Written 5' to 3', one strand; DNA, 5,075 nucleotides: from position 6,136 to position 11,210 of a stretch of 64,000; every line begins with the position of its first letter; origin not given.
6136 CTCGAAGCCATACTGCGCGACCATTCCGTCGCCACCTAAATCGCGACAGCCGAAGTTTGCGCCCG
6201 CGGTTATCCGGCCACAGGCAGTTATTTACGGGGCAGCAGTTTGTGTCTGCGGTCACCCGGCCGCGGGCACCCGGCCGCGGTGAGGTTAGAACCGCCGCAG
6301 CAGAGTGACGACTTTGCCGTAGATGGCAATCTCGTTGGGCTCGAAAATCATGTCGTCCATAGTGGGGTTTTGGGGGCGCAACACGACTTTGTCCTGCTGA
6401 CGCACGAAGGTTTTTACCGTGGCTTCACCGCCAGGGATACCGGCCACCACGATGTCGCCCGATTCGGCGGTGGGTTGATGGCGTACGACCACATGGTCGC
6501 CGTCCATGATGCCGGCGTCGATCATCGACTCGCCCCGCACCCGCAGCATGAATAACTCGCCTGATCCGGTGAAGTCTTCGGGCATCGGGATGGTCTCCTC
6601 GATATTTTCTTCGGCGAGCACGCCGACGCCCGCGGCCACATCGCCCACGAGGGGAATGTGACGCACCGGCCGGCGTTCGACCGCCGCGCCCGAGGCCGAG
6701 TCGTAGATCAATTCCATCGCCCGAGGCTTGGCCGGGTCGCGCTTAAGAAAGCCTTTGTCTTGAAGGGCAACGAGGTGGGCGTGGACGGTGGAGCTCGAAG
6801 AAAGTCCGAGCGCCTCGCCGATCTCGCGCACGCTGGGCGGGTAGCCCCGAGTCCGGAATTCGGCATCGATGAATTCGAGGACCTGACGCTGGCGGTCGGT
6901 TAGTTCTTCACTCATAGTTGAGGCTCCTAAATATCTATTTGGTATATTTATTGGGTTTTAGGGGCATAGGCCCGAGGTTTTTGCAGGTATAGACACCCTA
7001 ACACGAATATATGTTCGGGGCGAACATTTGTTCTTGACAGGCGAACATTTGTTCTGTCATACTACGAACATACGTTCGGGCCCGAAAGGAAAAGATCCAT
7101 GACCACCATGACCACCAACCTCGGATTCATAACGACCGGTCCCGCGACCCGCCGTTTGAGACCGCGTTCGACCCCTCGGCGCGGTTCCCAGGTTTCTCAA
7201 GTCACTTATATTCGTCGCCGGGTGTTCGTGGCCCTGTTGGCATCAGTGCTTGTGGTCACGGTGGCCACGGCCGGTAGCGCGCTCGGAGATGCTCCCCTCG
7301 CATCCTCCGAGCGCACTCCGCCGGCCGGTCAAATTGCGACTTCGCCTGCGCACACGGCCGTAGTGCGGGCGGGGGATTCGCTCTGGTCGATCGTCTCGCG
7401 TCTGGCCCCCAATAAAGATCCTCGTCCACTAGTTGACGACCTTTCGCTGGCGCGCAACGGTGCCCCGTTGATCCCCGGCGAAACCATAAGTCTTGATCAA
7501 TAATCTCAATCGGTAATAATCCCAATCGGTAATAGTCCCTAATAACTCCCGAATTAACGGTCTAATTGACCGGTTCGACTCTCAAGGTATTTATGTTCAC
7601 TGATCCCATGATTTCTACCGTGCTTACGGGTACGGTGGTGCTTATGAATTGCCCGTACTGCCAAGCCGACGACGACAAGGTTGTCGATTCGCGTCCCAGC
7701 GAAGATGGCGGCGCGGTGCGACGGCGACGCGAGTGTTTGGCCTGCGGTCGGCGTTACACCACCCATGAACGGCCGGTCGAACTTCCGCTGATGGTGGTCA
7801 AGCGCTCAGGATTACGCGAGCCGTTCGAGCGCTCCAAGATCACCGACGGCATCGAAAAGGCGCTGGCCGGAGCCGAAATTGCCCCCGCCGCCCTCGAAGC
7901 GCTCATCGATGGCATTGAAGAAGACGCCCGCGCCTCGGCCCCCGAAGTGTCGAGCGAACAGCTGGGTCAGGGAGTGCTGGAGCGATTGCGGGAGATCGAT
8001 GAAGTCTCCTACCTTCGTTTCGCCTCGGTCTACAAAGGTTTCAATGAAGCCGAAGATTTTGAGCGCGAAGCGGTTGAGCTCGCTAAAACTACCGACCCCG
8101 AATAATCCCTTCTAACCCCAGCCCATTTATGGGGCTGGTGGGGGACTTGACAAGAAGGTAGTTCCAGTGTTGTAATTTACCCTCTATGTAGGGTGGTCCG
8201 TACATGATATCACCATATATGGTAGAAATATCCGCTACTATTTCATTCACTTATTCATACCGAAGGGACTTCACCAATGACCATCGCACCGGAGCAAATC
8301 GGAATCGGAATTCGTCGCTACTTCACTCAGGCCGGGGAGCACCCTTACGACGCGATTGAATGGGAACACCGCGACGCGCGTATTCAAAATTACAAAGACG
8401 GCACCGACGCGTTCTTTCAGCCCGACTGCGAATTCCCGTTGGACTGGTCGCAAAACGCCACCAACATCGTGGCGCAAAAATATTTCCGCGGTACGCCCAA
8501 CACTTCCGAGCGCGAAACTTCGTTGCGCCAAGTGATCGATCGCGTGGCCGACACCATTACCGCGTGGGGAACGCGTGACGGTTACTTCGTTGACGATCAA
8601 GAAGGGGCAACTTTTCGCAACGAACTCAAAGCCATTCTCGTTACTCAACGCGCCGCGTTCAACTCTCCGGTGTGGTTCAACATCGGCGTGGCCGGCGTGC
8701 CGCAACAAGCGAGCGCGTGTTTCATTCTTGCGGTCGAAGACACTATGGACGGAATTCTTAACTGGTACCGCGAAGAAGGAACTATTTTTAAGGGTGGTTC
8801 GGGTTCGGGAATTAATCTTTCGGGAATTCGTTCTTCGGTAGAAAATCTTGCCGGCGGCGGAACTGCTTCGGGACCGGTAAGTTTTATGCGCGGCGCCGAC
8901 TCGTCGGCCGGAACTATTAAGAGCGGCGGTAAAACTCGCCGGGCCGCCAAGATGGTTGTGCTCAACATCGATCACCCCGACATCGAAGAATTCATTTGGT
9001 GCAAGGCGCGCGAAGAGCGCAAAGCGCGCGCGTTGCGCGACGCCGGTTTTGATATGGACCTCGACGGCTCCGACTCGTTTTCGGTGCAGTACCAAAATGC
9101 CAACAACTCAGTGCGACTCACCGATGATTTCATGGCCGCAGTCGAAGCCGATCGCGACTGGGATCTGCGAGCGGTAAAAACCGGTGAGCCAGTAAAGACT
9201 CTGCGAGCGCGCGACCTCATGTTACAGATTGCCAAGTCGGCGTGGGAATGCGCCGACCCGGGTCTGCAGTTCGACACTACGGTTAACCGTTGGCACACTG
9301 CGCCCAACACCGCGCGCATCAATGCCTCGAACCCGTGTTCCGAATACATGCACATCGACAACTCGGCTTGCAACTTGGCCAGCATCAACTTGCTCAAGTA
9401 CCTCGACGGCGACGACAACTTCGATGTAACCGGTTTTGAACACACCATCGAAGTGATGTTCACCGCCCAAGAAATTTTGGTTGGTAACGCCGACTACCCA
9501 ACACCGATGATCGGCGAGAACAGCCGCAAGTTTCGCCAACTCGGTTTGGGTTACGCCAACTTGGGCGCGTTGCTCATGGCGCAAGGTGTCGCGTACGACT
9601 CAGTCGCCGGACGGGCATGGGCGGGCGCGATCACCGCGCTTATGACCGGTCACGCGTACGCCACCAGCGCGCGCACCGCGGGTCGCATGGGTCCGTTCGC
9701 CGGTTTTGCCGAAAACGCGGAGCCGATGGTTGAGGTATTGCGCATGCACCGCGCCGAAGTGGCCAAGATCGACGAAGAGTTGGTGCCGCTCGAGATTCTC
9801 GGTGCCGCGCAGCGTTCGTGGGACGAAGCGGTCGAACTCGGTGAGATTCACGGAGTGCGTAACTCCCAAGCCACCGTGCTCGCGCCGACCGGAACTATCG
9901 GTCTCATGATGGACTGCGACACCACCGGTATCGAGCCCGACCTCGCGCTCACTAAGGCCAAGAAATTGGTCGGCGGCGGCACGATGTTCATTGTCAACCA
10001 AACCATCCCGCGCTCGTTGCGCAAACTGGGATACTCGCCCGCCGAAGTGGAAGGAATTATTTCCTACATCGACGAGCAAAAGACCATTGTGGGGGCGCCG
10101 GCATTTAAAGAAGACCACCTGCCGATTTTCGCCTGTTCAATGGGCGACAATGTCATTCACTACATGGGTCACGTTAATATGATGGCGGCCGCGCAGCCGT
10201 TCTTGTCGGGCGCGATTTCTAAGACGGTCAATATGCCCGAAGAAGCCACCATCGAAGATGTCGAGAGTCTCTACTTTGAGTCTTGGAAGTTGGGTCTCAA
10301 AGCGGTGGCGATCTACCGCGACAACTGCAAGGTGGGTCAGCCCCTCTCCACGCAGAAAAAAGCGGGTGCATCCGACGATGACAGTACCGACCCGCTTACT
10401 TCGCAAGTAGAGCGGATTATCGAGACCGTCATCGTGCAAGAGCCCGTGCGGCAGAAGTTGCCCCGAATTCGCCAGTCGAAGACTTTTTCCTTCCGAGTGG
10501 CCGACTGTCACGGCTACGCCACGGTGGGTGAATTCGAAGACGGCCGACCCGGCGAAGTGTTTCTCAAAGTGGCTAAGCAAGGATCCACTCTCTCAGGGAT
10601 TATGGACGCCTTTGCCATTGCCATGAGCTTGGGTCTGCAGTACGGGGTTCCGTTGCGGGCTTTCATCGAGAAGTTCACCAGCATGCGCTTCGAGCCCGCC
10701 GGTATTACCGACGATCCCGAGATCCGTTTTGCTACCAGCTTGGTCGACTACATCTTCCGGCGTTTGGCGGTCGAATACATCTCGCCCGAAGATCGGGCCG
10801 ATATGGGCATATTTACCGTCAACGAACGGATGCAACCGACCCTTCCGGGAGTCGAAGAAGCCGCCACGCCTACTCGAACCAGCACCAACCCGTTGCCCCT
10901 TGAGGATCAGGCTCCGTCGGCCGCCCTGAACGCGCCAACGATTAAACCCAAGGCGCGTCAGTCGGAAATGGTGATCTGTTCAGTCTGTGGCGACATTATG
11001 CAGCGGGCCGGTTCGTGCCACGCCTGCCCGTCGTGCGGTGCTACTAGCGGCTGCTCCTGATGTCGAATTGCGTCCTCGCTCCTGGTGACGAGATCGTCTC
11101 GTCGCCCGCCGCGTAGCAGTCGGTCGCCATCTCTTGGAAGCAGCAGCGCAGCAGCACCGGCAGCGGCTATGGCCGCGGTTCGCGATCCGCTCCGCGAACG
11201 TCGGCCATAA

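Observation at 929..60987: Recurrent pattern: unrelated short tandem arrays parked at or just upstream of start codons (at least eight loci)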

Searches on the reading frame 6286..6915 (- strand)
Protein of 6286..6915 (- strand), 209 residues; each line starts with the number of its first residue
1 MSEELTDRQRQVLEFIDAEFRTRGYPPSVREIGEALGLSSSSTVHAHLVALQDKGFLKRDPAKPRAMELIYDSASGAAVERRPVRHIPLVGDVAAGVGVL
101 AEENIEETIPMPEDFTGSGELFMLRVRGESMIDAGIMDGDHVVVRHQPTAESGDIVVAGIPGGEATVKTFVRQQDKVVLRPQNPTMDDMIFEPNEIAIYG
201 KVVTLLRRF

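Call 14: search_protein_families(library=pfam, proteins=[window:6286-6915:-])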
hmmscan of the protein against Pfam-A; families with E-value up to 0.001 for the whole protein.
window:6286-6915:- (209 aa): 5 families
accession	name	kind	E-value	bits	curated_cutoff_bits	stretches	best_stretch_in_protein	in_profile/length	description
PF00717.28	Peptidase_S24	-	1.4e-32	112.3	23.3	1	88-203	1-116/116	Peptidase S24-like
PF01726.22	LexA_DNA_bind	-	1.1e-25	89.6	23.7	1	3-66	2-65/65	LexA DNA binding domain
PF09339.16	HTH_IclR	-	6.4e-05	23.1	22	1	23-61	15-52/52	IclR helix-turn-helix domain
PF12802.13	MarR_2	-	0.00012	22.6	27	1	5-59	3-52/61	MarR family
PF04545.22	Sigma70_r4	-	0.00059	19.7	24.1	1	4-41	4-35/50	Sigma-70, region 4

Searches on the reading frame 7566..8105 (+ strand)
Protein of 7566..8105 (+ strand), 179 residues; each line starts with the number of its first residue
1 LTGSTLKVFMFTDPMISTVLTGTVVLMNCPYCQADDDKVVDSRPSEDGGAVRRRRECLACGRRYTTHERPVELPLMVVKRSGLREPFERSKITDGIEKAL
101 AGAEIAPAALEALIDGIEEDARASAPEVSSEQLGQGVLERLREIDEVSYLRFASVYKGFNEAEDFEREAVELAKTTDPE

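Call 13: search_protein_families(library=pfam, proteins=[window:7566-8105:+])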
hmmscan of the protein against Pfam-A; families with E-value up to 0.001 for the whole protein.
window:7566-8105:+ (179 aa): 2 families
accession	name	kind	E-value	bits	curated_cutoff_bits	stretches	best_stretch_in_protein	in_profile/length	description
PF22811.2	Zn_ribbon_NrdR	-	3.8e-21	75.2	27.2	1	27-68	1-42/42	Transcriptional repressor NrdR-like, N-terminal domain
PF03477.21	ATP-cone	-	8.3e-17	62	25.8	1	76-160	2-86/88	ATP cone domain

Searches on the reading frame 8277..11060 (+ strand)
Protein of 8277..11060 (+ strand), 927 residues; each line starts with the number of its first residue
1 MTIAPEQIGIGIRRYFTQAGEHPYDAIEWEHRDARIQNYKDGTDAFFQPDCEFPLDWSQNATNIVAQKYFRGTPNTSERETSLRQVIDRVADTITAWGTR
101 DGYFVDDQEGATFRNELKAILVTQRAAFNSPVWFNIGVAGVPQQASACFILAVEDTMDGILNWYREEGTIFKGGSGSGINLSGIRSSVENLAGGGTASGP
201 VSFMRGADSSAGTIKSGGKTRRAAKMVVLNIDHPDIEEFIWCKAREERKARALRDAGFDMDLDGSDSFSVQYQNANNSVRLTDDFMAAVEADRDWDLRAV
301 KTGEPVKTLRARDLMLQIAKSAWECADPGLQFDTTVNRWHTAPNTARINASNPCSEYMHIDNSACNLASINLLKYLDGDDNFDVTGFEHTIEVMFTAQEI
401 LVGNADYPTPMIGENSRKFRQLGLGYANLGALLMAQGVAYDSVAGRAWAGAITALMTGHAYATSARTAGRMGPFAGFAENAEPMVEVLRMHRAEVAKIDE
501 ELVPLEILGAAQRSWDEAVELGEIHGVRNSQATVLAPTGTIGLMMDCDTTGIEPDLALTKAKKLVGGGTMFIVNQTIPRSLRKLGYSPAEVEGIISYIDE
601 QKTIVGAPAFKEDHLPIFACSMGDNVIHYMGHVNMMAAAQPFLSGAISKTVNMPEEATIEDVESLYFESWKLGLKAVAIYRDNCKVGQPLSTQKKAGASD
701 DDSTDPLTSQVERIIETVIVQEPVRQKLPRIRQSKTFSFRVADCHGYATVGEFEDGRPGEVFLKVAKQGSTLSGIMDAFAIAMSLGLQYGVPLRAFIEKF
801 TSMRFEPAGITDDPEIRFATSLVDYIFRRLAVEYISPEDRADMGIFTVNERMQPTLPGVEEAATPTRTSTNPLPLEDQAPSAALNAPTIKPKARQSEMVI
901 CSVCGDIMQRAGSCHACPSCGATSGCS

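Call 14: search_protein_families(library=pfam, proteins=[window:8277-11060:+])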
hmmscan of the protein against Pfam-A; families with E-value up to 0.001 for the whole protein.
window:8277-11060:+ (927 aa): 3 families
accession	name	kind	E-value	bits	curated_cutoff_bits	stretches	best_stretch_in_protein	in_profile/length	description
PF02867.20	Ribonuc_red_lgC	-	2.5e-140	469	23.9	1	146-680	1-523/523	Ribonucleotide reductase, barrel domain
PF08471.15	Ribonuc_red_2_N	-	1.8e-18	67.1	27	1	41-124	1-103/103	Class II vitamin B12-dependent ribonucleotide reductase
PF12637.14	TSCPD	-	3.7e-12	46.8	22.8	1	744-831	12-85/88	TSCPD domain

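Call 27: find_homologous_proteins(query=window:8277-11060:+, max_evalue=1e-100)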
Query window:8277-11060:+ (927 aa): 8000 proteins with E <= 1e-100 among 8000 candidates; the best 120 are listed.
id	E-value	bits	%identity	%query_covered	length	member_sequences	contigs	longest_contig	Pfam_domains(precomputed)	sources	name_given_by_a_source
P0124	0.0e+0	2118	99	100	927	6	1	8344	PF02867.21,PF08471.16,PF12637.15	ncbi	-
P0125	0.0e+0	1992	93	100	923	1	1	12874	PF02867.21,PF08471.16,PF12637.15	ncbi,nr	ncbi:MAG: ribonucleoside-diphosphate reductase, adenosylcobalamin-dependent [Actinobacteria bacteriu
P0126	0.0e+0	1991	93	100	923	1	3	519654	PF02867.21,PF08471.16,PF12637.15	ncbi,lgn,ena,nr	ncbi:MAG: vitamin B12-dependent ribonucleotide reductase [Acidimicrobiia bacterium]|nr:vitamin B12-d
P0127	0.0e+0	1988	93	100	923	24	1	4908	PF02867.21,PF08471.16,PF12637.15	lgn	-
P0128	0.0e+0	1984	93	100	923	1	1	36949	PF02867.21,PF08471.16,PF12637.15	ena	-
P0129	0.0e+0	1772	81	100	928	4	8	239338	PF02867.21,PF08471.16,PF12637.15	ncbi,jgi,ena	jgi:ribonucleoside-diphosphate reductase alpha chain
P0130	0.0e+0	1771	81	100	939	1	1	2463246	PF02867.21,PF08471.16,PF12637.15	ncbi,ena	-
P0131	0.0e+0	1765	81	100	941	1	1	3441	PF02867.21,PF08471.16,PF12637.15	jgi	jgi:ribonucleoside-diphosphate reductase alpha chain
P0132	0.0e+0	1762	80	100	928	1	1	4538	PF02867.21,PF08471.16,PF12637.15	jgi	jgi:ribonucleoside-diphosphate reductase alpha chain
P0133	0.0e+0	1761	80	100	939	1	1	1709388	PF02867.21,PF08471.16,PF12637.15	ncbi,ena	-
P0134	0.0e+0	1761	80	100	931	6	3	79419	PF02867.21,PF08471.16,PF12637.15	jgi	jgi:ribonucleoside-diphosphate reductase alpha chain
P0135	0.0e+0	1759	80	100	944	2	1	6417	PF02867.21,PF08471.16,PF12637.15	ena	-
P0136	0.0e+0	1756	80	100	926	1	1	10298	PF02867.21,PF08471.16,PF12637.15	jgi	jgi:ribonucleoside-diphosphate reductase alpha chain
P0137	0.0e+0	1754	80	100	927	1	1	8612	PF02867.21,PF08471.16,PF12637.15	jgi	-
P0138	0.0e+0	1752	80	100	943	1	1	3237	PF02867.21,PF08471.16,PF12637.15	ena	-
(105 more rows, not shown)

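Call 29: find_encoding_contigs(protein=P0126, flank=10000, max_places=6)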
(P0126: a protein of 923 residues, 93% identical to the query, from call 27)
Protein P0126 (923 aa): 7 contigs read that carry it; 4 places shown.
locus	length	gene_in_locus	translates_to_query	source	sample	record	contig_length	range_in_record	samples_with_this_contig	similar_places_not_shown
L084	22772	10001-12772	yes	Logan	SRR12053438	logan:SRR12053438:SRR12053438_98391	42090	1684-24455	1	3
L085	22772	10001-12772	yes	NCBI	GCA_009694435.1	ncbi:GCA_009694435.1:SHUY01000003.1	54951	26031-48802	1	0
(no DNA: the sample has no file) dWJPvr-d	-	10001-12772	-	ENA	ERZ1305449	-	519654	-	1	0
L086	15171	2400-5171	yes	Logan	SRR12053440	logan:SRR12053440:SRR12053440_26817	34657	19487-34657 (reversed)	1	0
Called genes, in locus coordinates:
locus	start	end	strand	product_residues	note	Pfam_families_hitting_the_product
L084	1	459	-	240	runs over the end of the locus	PF01925:TauE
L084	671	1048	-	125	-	-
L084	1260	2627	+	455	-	PF00919:UPF0004, PF04055:Radical_SAM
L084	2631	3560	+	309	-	PF01745:IPT (faint), PF01715:IPPT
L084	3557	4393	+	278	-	PF01678:DAP_epimerase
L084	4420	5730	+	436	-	PF00009:GTP_EFTU (faint), PF13167:GTP-bdg_N, PF16360:GTP-bdg_M, PF01926:MMR_HSR1, PF02421:FeoB_N (weak)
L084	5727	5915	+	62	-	-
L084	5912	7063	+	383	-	PF00155:Aminotran_1_2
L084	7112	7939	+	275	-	PF14805:THDPS_N_2, PF00132:Hexapep, PF14602:Hexapep_2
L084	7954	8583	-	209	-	PF01726:LexA_DNA_bind, PF12802:MarR_2 (weak), PF00717:Peptidase_S24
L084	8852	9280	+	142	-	-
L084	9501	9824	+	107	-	PF03477:ATP-cone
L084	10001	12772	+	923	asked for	PF08471:Ribonuc_red_2_N, PF02867:Ribonuc_red_lgC, PF12637:TSCPD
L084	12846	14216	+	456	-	PF00083:Sugar_tr, PF07690:MFS_1, PF06609:TRI12 (weak), PF07690:MFS_1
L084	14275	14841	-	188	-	-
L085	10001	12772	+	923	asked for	PF08471:Ribonuc_red_2_N, PF02867:Ribonuc_red_lgC, PF12637:TSCPD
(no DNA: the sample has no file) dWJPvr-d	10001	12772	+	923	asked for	PF08471:Ribonuc_red_2_N, PF02867:Ribonuc_red_lgC, PF12637:TSCPD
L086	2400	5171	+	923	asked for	PF08471:Ribonuc_red_2_N, PF02867:Ribonuc_red_lgC, PF12637:TSCPD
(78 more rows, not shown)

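Call 32: find_encoding_contigs(protein=P0124, flank=10000, max_places=10)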
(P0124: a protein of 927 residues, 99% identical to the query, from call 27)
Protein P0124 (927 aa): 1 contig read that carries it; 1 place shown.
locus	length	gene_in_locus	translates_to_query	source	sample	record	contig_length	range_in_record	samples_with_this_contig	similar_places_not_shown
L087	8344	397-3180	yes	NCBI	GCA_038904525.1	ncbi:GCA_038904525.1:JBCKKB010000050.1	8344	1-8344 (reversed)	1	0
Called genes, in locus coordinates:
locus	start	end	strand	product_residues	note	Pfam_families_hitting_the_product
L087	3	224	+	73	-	?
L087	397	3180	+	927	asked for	PF08471:Ribonuc_red_2_N, PF02867:Ribonuc_red_lgC, PF12637:TSCPD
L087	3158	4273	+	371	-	-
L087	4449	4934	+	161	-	PF13618:Gluconate_2-dh3 (weak)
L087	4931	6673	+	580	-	PF00890:FAD_binding_2 (faint), PF07992:Pyr_redox_2 (faint), PF13738:Pyr_redox_3 (faint), PF00732:GMC_oxred_N, PF05199:GMC_oxred_C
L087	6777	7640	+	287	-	PF22622:MFE-2_hydrat-2_N, PF13452:FAS1_DH_region (faint), PF01575:MaoC_dehydratas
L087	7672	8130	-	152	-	-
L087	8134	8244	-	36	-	-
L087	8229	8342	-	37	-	?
